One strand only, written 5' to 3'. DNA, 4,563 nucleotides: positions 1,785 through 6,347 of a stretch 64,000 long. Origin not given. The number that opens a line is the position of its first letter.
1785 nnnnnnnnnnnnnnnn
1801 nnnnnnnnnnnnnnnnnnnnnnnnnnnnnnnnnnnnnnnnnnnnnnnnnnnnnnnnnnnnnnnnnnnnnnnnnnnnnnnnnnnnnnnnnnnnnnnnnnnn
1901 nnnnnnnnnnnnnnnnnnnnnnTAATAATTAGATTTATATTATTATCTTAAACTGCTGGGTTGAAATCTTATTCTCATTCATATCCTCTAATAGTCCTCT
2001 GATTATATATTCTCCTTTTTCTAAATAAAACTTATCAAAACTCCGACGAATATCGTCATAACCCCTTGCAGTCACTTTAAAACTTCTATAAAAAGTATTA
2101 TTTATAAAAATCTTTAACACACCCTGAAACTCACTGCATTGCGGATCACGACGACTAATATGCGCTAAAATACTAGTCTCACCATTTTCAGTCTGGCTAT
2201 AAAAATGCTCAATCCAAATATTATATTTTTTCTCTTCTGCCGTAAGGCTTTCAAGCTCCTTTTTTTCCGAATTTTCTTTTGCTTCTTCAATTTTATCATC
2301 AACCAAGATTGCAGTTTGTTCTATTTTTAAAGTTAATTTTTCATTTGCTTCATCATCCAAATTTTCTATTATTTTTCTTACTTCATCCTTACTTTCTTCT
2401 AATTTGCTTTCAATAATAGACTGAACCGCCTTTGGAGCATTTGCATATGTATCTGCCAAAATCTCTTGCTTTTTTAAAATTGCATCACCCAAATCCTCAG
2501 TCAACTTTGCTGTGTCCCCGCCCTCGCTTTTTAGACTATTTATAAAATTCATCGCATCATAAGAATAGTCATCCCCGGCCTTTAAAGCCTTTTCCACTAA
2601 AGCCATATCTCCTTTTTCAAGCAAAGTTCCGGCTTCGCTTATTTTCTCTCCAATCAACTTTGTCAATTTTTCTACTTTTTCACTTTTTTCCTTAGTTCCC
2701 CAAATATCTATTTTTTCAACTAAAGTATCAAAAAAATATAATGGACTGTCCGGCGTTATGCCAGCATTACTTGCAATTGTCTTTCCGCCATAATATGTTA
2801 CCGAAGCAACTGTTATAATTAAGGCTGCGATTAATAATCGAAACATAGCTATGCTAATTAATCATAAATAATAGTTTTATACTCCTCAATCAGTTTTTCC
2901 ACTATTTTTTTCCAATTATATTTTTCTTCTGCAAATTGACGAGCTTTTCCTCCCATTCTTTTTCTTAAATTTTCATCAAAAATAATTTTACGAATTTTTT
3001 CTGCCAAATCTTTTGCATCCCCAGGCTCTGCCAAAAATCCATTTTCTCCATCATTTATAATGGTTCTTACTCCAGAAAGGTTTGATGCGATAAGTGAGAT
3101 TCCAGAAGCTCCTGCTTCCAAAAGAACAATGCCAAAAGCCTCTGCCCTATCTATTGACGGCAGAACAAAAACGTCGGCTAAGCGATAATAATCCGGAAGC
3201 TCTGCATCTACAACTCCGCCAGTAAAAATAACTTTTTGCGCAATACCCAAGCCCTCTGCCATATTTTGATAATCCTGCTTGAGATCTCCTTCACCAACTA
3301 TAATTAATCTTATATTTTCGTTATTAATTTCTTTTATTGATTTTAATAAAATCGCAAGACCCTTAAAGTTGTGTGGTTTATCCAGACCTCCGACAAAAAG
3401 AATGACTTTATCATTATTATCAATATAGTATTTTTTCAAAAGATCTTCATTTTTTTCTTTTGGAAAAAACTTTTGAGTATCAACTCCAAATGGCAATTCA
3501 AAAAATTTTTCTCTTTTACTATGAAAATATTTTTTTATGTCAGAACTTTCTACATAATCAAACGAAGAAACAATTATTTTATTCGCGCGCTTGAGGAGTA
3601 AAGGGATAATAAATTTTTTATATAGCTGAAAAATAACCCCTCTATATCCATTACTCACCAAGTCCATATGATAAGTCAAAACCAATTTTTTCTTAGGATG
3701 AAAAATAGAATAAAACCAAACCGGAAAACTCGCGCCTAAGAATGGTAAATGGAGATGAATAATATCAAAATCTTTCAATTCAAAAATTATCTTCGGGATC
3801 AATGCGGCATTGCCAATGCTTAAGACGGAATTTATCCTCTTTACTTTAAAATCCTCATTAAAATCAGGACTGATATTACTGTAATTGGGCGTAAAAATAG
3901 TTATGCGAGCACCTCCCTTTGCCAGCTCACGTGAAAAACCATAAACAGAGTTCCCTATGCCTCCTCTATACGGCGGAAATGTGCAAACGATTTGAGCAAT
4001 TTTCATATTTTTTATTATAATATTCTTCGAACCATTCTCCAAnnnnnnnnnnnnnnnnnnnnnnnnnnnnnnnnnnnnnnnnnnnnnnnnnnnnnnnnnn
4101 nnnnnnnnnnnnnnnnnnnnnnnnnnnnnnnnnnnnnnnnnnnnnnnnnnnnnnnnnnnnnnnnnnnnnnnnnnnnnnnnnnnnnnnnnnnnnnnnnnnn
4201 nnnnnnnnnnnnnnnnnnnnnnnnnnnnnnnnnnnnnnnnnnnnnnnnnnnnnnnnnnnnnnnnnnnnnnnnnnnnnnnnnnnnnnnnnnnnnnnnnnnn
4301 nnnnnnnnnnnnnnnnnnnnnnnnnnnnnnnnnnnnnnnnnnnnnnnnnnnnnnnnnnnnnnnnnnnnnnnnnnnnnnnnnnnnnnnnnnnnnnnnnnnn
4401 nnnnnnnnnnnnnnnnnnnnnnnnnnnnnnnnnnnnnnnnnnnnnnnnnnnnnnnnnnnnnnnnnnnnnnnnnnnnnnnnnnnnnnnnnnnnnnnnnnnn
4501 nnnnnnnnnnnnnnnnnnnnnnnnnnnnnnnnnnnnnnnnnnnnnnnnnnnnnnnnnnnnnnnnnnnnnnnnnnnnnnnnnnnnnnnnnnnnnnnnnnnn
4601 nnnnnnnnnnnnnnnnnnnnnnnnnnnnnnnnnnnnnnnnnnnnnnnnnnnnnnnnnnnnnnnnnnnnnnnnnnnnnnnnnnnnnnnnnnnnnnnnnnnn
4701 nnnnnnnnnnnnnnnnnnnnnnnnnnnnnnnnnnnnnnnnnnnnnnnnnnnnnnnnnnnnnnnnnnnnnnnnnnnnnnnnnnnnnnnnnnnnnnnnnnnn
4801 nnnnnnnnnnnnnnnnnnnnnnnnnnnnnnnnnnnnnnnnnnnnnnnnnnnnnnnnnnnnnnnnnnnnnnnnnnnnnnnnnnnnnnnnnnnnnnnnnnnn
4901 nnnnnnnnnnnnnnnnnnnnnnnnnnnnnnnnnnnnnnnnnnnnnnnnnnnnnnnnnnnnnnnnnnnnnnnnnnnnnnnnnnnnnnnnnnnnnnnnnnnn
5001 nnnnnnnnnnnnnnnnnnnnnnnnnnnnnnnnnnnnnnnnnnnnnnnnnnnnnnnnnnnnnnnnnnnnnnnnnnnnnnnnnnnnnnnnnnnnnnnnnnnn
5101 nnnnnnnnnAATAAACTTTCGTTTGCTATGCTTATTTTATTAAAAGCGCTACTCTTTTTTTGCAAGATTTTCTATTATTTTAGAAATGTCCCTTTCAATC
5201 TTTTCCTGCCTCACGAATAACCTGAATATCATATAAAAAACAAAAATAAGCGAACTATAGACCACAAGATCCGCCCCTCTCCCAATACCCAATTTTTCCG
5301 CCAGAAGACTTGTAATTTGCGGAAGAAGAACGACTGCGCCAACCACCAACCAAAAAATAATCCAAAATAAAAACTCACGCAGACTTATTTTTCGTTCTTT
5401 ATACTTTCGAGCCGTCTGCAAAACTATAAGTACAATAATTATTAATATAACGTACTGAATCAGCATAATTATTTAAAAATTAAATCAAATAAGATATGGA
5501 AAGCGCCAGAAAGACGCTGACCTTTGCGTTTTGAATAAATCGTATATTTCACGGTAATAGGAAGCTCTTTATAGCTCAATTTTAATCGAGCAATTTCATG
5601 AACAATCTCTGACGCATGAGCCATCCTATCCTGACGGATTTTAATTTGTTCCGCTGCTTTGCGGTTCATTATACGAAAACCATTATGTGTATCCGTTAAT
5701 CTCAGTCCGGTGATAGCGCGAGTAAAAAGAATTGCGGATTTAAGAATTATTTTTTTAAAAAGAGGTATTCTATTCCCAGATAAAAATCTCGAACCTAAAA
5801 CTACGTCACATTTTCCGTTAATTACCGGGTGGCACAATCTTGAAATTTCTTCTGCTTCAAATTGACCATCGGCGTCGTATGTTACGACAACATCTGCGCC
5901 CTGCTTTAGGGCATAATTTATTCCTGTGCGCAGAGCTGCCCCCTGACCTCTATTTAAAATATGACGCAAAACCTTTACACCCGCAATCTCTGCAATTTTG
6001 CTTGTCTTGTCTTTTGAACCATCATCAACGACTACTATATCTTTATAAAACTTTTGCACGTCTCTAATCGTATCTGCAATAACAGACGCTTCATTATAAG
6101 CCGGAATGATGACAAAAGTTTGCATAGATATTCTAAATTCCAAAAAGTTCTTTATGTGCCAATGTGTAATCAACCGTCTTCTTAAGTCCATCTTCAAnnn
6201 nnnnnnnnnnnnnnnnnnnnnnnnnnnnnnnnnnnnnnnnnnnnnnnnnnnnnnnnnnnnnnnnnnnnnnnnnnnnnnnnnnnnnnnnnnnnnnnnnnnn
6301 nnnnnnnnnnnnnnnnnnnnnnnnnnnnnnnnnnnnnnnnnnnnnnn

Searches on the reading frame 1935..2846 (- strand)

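Call 65: search_protein_families(library=pfam, proteins=[window:1935-2846:-], max_evalue=0.001)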
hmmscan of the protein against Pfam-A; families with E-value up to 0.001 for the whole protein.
window:1935-2846:- (303 aa): 1 family
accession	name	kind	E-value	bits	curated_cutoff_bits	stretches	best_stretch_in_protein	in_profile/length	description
PF18915.5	DUF5667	-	2.8e-12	47.3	27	1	29-133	1-77/99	Domain of unknown function (DUF5667)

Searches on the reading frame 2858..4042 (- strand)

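Call 65: search_protein_families(library=pfam, proteins=[window:2858-4042:-], max_evalue=0.001)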
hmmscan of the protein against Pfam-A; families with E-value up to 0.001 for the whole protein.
window:2858-4042:- (394 aa): 8 families
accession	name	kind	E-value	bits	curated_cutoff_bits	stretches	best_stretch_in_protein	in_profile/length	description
PF00534.26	Glycos_transf_1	-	4.8e-44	150.4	26.4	1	200-369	4-171/172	Glycosyl transferases group 1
PF13692.12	Glyco_trans_1_4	-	2.4e-37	128.8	27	1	212-354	2-140/142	Glycosyl transferases group 1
PF13439.12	Glyco_transf_4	-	1.9e-13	51.2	28.5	1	27-190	2-169/170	Glycosyltransferase Family 4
PF13524.12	Glyco_trans_1_2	-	9.6e-09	35.8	25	1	232-385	5-143/144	Glycosyl transferase-like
PF20706.3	GT4-conflict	-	2e-06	27.5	26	1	210-384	196-385/385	Family 4 Glycosyltransferase in conflict systems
PF13579.12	Glyco_trans_4_4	-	1.7e-05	25.7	29.7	1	27-161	1-136/158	Glycosyl transferase 4-like domain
PF13477.12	Glyco_trans_4_2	-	0.00024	21.7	23.4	0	37-160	17-139/139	Glycosyl transferase 4-like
PF08323.17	Glyco_transf_5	-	0.00076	19.7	22.7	0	26-113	15-88/239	Starch synthase catalytic domain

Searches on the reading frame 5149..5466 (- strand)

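Call 74: search_protein_families(library=pfam, proteins=[window:5149-5466:-], max_evalue=0.01)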
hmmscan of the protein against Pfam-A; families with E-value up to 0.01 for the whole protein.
window:5149-5466:- (105 aa): 2 families
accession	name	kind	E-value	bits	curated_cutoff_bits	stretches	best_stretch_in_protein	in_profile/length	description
PF10066.14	DUF2304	-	5.3e-23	81.7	25.5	1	3-102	2-101/106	Uncharacterized conserved protein (DUF2304)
PF04549.19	CD47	-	0.0061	17.2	25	1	1-88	5-90/147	CD47 transmembrane region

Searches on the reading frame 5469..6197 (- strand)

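Call 65: search_protein_families(library=pfam, proteins=[window:5469-6197:-], max_evalue=0.001)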
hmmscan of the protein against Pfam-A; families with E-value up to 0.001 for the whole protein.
window:5469-6197:- (242 aa): 2 families
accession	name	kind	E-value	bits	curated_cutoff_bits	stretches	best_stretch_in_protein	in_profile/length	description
PF00535.33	Glycos_transf_2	-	3.7e-26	92.5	23.3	1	29-185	2-167/168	Glycosyl transferase family 2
PF13641.12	Glyco_tranf_2_3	-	0.00063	20.3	27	1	27-139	3-125/230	Glycosyltransferase like family 2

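Call 101: search_protein_families(library=ncbifam, proteins=[window:5469-6197:-], max_evalue=1e-10)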
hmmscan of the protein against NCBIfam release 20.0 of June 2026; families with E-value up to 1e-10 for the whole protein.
window:5469-6197:- (242 aa): 7 families
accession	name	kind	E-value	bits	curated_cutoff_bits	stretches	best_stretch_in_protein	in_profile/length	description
NF058614.1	PPMAGASynPpgS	equivalog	7e-63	212.1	370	1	27-241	2-221/226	polyprenyl-phospho-N-acetylgalactosaminyl synthase PpgS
TIGR04182.1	glyco_TIGR04182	equivalog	7.3e-26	91.2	325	1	28-220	3-194/293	S-layer glycoprotein N-glycosyltransferase AglJ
NF041391.1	DPhHxTase_Halo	equivalog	1.6e-17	63.2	375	1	33-215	3-182/213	dolichyl-phosphate hexose transferase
NF007986.1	PRK10714.1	equivalog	3.1e-11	42.8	529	1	28-186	9-173/316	undecaprenyl-phosphate 4-deoxy-4-formamido-L-arabinose transferase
TIGR04283.1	glyco_like_mftF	equivalog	7.5e-11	42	182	1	29-96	3-71/221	TIGR04283 family arsenosugar biosynthesis glycosyltransferase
NF047588.1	GlcsyltransPgfSStrep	equivalog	8.3e-11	41.6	500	1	25-186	1-168/308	glycosyltransferase PgfS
NF010496.0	PRK13915.1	equivalog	8.4e-11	41.5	262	0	11-127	17-144/307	glucosyl-3-phosphoglycerate synthase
